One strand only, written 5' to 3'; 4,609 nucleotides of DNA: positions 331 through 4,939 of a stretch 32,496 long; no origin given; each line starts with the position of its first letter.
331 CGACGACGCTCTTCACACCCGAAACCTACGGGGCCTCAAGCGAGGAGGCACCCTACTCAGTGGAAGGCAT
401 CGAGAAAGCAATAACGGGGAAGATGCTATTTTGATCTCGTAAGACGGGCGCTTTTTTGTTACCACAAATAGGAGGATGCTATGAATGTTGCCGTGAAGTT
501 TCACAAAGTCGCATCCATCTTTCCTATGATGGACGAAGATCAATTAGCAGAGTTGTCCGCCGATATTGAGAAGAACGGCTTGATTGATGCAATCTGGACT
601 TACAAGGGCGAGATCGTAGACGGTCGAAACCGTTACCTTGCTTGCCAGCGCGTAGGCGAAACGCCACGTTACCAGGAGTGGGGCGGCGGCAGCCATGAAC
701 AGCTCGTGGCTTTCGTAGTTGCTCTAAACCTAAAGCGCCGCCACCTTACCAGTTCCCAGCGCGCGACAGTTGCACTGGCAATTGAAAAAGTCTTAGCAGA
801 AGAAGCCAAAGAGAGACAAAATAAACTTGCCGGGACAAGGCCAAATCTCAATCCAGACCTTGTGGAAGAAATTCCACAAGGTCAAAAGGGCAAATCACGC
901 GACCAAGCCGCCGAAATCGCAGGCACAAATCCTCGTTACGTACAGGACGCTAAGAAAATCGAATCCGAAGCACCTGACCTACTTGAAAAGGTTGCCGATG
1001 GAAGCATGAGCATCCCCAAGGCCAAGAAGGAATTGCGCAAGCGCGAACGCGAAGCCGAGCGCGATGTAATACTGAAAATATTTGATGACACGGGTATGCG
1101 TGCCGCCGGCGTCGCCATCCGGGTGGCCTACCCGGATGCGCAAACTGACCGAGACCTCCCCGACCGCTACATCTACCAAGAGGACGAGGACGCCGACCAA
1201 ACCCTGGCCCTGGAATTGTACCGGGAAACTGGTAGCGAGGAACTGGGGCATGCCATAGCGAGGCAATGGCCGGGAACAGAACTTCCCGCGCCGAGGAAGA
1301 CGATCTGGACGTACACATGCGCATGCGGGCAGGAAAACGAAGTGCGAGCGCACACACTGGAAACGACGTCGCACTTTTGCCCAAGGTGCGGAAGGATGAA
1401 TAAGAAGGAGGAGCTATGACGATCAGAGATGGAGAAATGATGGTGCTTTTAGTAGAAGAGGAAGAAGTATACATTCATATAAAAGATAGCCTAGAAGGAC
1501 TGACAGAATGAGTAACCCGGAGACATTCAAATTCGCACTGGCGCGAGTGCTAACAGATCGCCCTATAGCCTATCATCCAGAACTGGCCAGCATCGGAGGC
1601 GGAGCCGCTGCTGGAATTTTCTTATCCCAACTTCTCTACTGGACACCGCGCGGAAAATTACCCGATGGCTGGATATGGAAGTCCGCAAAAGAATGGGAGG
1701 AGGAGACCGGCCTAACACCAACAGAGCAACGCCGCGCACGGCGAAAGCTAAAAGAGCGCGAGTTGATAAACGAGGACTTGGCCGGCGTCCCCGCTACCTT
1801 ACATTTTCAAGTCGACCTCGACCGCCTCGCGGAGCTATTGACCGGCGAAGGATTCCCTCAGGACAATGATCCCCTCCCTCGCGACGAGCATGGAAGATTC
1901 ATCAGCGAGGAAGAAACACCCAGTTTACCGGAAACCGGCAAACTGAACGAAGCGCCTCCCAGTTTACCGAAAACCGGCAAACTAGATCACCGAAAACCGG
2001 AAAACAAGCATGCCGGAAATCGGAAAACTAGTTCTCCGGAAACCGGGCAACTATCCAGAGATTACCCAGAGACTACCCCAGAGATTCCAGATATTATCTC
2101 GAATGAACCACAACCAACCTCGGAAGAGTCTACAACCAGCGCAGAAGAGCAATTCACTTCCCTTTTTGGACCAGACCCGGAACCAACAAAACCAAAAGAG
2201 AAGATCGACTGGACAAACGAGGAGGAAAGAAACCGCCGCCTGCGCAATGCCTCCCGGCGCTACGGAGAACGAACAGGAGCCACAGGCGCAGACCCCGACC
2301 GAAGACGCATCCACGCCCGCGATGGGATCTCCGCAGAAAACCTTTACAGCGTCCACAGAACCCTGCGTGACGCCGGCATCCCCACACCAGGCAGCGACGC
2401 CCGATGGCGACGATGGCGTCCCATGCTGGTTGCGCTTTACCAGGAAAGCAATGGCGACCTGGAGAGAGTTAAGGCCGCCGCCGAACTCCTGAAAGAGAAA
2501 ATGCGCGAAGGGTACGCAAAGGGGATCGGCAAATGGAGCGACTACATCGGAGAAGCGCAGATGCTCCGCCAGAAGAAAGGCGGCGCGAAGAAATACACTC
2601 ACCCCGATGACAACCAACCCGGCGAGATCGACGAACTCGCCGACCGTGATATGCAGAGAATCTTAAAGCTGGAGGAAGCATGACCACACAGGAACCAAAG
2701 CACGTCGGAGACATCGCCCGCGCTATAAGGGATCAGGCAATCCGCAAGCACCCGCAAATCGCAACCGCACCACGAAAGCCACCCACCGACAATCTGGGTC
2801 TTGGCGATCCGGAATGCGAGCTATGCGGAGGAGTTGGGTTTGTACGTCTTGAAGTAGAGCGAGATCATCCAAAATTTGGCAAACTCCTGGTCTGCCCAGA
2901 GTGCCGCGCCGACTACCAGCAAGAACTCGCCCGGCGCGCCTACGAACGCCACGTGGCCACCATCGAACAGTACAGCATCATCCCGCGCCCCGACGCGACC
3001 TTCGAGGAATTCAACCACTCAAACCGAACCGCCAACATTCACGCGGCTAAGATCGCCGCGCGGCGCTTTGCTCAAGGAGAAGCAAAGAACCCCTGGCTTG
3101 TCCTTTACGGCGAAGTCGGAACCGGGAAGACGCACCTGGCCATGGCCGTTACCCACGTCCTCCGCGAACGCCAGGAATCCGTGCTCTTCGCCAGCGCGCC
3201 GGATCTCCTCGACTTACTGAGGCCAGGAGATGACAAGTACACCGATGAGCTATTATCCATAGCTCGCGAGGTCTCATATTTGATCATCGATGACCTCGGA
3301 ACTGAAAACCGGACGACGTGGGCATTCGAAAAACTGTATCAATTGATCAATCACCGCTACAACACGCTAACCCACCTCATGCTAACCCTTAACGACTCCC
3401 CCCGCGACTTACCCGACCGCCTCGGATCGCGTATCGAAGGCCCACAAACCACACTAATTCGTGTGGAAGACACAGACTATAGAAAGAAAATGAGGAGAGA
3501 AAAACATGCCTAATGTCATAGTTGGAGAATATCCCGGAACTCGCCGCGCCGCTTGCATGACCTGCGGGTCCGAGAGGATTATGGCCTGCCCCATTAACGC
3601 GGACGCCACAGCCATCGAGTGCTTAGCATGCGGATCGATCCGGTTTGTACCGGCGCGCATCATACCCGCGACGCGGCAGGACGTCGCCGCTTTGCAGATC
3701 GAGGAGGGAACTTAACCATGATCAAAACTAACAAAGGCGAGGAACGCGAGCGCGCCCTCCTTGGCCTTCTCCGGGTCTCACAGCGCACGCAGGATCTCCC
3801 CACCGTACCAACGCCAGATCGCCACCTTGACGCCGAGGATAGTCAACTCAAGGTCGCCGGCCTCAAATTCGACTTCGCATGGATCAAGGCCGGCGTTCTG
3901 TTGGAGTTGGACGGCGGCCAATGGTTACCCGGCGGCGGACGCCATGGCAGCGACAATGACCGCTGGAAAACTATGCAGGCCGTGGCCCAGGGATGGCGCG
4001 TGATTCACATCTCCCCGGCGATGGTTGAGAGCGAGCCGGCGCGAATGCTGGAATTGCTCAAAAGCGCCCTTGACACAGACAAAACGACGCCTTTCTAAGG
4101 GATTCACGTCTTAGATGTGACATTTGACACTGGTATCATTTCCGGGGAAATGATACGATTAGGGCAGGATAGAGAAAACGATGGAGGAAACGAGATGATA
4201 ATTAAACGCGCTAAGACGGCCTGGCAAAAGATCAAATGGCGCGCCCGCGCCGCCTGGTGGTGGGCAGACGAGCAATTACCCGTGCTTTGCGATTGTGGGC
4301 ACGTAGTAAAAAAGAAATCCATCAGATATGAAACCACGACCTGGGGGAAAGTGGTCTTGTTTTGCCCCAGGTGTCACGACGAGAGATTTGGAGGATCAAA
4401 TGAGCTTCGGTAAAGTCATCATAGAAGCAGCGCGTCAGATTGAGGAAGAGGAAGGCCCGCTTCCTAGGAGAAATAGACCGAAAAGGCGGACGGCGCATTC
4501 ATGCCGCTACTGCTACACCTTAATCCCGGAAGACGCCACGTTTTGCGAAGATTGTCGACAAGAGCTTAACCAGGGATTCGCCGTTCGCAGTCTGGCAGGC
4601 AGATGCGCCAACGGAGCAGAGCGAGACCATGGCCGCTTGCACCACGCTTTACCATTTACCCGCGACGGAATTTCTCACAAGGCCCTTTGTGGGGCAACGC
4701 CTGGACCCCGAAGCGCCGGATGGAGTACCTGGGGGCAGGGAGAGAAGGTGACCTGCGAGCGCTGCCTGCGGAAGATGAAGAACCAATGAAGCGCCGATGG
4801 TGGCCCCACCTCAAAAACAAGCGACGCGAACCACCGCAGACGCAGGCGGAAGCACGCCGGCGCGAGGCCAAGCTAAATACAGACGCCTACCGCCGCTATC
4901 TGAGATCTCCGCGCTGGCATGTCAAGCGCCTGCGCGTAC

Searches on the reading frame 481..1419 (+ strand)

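Call 47: search_protein_families(library=phrogs, proteins=[window:481-1419:+], max_evalue=0.001)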
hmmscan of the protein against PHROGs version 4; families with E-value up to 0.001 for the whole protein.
window:481-1419:+ (312 aa): 5 families
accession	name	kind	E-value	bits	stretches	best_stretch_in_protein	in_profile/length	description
phrog_21315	-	unknown function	9.1e-19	68.7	1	6-198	16-189/415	-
phrog_12047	-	DNA, RNA and nucleotide metabolism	1.2e-14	55.6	1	20-194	19-193/301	ParB-like partition nuclease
phrog_4715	-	DNA, RNA and nucleotide metabolism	2.2e-13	50.5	1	17-199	166-342/630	ParB-like partition protein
phrog_17439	-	unknown function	1.1e-08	35.9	1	2-194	21-236/240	-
phrog_26392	-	unknown function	3.1e-06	27.9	1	19-116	5-96/231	-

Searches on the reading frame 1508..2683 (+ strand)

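Call 47: search_protein_families(library=phrogs, proteins=[window:1508-2683:+], max_evalue=0.001)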
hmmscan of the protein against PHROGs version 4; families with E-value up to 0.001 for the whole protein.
window:1508-2683:+ (391 aa): 7 families
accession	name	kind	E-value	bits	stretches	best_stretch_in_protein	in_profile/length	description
phrog_9773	-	DNA, RNA and nucleotide metabolism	1e-33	118.3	1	14-175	8-168/288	replication initiation O-like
phrog_1347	-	unknown function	2.9e-19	70.1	1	15-111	6-101/417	-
phrog_6493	-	DNA, RNA and nucleotide metabolism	2.1e-15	57.8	1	14-112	6-110/261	DnaD-like helicase loader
phrog_678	-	DNA, RNA and nucleotide metabolism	4.4e-09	37.4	1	30-177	74-182/346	replication initiation O-like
phrog_428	-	DNA, RNA and nucleotide metabolism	5.2e-06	26.9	1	41-172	116-198/455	replication initiation protein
phrog_270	-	DNA, RNA and nucleotide metabolism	6.1e-06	26.8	1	50-220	62-186/383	replication initiation protein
phrog_345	-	DNA, RNA and nucleotide metabolism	0.00037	21.3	0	38-204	49-183/297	replication initiation O-like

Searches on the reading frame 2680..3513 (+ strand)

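Call 47: search_protein_families(library=phrogs, proteins=[window:2680-3513:+], max_evalue=0.001)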
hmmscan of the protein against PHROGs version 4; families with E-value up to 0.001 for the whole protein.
window:2680-3513:+ (277 aa): 6 families
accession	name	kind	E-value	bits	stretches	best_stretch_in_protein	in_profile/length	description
phrog_50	-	DNA, RNA and nucleotide metabolism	4.5e-44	152.4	1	41-274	273-516/570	DnaC-like helicase loader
phrog_3277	-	DNA, RNA and nucleotide metabolism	1.7e-22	81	1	134-275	7-160/168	DnaC-like helicase loader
phrog_26922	-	DNA, RNA and nucleotide metabolism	1.7e-10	42.4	1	197-270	11-88/92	DnaC-like helicase loader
phrog_27475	-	unknown function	2.9e-05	23.7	1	89-236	396-542/599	-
phrog_168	-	DNA, RNA and nucleotide metabolism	0.00014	22.6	1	128-253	34-152/314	clamp loader of DNA polymerase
phrog_2630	-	unknown function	0.00054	20.4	1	132-172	26-66/326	-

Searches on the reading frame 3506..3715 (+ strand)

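Call 64: search_protein_families(library=phrogs, proteins=[window:3506-3715:+], max_evalue=0.01)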
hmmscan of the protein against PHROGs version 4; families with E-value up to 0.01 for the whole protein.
window:3506-3715:+ (69 aa): 0 families

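Call 65: search_protein_families(library=pfam, proteins=[window:3506-3715:+], max_evalue=0.01)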
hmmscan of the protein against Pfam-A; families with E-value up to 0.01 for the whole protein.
window:3506-3715:+ (69 aa): 1 family
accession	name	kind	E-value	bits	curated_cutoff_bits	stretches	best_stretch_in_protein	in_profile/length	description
PF12172.15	zf-ChsH2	-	0.0027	17.9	23.2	0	13-23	24-34/37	ChsH2, rubredoxin-like zinc ribbon domain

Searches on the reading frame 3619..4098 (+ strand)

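Call 47: search_protein_families(library=phrogs, proteins=[window:3619-4098:+], max_evalue=0.001)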
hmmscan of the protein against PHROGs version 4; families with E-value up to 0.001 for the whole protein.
window:3619-4098:+ (159 aa): 2 families
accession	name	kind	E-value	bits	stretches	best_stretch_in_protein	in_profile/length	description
phrog_503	-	unknown function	3.4e-10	40.8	1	83-153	62-132/144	-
phrog_9529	-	unknown function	0.00015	22.5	1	75-152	117-195/247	-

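Call 65: search_protein_families(library=pfam, proteins=[window:3619-4098:+], max_evalue=0.01)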
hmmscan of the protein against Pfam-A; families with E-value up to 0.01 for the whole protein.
window:3619-4098:+ (159 aa): 1 family
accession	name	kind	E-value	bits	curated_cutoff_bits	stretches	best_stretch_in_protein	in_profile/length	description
PF04480.18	DUF559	-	0.0046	17.3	20.6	1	78-150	40-107/109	Protein of unknown function (DUF559)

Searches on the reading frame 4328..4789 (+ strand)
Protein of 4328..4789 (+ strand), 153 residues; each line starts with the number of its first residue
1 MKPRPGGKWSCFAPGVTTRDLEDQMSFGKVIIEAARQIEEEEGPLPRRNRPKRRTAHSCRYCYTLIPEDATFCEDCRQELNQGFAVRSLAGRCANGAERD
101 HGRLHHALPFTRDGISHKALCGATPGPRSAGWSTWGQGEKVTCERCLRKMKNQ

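Call 47: search_protein_families(library=phrogs, proteins=[window:4328-4789:+], max_evalue=0.001)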
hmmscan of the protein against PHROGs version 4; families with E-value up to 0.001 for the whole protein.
window:4328-4789:+ (153 aa): 1 family
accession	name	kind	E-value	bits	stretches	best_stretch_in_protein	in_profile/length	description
phrog_8436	-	unknown function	0.00025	22.1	1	50-83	57-90/110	-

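Call 65: search_protein_families(library=pfam, proteins=[window:4328-4789:+], max_evalue=0.01)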
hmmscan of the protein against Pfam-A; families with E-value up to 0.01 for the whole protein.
window:4328-4789:+ (153 aa): 2 families
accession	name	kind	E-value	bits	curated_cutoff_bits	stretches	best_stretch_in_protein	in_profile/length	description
PF17032.10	Zn_ribbon_15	-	0.0055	17.9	28.9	0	54-76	35-72/73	zinc-ribbon family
PF12773.13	DZR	-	0.007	16.9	27.3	1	59-94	1-28/45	Double zinc ribbon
